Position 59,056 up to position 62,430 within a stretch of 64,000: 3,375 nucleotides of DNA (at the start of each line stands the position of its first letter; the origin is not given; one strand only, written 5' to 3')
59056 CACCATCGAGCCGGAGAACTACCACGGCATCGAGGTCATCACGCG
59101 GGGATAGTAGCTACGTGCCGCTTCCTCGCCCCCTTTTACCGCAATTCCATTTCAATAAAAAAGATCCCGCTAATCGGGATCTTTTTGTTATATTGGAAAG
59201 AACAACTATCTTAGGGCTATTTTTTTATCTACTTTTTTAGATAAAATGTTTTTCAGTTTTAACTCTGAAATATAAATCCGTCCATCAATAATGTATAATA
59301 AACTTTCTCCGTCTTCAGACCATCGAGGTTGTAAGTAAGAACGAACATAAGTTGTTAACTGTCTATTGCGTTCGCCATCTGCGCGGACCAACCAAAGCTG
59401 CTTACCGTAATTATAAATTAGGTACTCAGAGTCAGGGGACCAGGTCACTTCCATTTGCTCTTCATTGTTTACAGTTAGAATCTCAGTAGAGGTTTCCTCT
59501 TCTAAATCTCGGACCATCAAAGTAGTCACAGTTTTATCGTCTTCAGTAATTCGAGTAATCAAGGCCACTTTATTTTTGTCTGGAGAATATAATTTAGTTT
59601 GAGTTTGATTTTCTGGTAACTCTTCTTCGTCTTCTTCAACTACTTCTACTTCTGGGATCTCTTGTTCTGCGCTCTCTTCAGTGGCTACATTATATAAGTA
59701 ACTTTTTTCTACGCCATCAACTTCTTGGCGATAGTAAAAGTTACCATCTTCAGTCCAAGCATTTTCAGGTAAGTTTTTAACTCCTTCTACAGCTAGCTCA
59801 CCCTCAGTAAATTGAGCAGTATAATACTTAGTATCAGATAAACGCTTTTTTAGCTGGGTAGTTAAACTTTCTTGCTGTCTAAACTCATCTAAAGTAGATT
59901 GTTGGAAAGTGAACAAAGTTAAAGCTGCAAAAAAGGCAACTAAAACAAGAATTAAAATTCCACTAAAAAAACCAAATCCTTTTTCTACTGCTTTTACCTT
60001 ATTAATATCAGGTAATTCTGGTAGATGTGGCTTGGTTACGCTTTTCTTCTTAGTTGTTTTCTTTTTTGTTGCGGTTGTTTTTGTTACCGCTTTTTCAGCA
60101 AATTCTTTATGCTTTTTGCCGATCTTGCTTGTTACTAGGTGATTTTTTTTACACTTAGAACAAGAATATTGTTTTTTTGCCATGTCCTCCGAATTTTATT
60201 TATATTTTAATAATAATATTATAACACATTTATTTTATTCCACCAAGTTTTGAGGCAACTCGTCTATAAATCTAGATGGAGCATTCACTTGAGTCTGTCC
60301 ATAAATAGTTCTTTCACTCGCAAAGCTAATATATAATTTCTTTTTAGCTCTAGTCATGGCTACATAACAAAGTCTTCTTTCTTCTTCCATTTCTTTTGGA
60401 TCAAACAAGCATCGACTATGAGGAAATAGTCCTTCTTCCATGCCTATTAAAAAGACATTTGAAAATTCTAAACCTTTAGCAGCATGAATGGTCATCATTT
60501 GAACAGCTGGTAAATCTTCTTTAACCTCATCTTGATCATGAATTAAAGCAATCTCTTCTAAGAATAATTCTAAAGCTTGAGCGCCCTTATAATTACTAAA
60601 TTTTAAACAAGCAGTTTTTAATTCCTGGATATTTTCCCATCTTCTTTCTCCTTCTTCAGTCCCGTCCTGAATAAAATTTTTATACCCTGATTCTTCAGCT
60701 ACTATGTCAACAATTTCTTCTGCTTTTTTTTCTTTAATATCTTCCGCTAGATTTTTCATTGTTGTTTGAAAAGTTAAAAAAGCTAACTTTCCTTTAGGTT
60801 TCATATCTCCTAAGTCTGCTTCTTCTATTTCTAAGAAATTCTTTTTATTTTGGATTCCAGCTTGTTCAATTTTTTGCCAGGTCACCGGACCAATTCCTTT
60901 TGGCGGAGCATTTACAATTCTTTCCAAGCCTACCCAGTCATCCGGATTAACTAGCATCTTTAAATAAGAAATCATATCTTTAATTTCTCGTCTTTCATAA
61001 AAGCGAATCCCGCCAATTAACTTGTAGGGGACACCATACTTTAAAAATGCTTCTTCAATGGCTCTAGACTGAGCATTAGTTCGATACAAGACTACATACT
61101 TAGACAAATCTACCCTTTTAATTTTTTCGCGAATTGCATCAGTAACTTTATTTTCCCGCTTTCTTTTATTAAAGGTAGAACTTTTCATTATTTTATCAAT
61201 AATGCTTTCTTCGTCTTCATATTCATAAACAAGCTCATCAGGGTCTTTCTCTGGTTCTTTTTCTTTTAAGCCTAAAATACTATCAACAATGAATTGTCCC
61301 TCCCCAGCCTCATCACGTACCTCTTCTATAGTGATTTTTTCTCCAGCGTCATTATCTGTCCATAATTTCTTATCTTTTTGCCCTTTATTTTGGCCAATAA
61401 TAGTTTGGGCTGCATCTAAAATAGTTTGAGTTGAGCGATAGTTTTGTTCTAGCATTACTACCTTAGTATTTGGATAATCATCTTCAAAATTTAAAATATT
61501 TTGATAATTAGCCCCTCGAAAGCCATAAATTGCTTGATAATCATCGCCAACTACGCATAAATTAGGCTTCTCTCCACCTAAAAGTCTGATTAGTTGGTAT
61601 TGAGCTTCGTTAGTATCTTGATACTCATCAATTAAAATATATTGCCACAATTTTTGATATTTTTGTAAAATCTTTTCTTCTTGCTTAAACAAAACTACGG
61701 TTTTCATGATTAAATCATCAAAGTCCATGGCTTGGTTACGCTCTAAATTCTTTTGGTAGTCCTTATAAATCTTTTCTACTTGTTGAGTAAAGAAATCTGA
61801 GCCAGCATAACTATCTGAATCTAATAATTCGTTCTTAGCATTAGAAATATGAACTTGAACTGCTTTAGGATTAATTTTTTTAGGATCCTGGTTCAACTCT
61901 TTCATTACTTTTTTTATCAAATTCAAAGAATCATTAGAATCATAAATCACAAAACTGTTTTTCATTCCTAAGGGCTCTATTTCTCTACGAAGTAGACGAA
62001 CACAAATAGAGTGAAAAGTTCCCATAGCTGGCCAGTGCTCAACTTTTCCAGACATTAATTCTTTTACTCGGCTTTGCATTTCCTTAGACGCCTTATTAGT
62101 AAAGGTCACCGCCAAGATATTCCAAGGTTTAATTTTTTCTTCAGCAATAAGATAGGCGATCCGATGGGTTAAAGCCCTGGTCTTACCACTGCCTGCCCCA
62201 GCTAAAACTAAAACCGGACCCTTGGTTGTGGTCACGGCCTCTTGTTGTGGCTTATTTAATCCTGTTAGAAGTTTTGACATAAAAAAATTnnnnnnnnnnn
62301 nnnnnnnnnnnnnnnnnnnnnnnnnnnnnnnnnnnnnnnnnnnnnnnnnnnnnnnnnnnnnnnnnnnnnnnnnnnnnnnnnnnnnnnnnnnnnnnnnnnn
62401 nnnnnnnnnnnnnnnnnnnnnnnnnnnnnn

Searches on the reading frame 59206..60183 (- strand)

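Call 83: search_protein_families(library=pfam, proteins=[window:59206-60183:-], max_evalue=0.001)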
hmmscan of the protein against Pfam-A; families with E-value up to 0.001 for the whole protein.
window:59206-60183:- (325 aa): 2 families
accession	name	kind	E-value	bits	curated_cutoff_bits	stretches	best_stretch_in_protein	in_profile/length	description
PF00930.27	DPPIV_N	-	6.9e-07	28.7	22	1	217-278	20-80/354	Dipeptidyl peptidase IV (DPP IV) N-terminal region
PF07676.18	PD40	-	0.00083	19.7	20.9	0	239-259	7-27/38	WD40-like Beta Propeller Repeat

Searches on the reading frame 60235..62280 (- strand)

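Call 83: search_protein_families(library=pfam, proteins=[window:60235-62280:-], max_evalue=0.001)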
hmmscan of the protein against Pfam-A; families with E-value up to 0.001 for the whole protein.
window:60235-62280:- (681 aa): 6 families
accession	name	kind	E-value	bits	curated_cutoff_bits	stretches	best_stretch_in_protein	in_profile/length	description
PF00580.27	UvrD-helicase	-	4.2e-93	312.4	23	1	8-270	1-271/271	UvrD/REP helicase N-terminal domain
PF13361.12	UvrD_C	-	3.1e-72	244.4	25.6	2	362-655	40-349/350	UvrD-like helicase C-terminal domain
PF13245.12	AAA_19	-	3.7e-23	82.6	25.1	1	12-255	1-134/134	AAA domain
PF13538.12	UvrD_C_2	-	3.1e-11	43.4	27.4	1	596-651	5-51/52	UvrD-like helicase C-terminal domain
PF01443.25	Viral_helicase1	-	4.3e-09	36.9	21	1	568-651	154-226/228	Viral superfamily 1 RNA helicase core domain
PF13604.12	AAA_30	-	0.00015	22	27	0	8-72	2-66/191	AAA domain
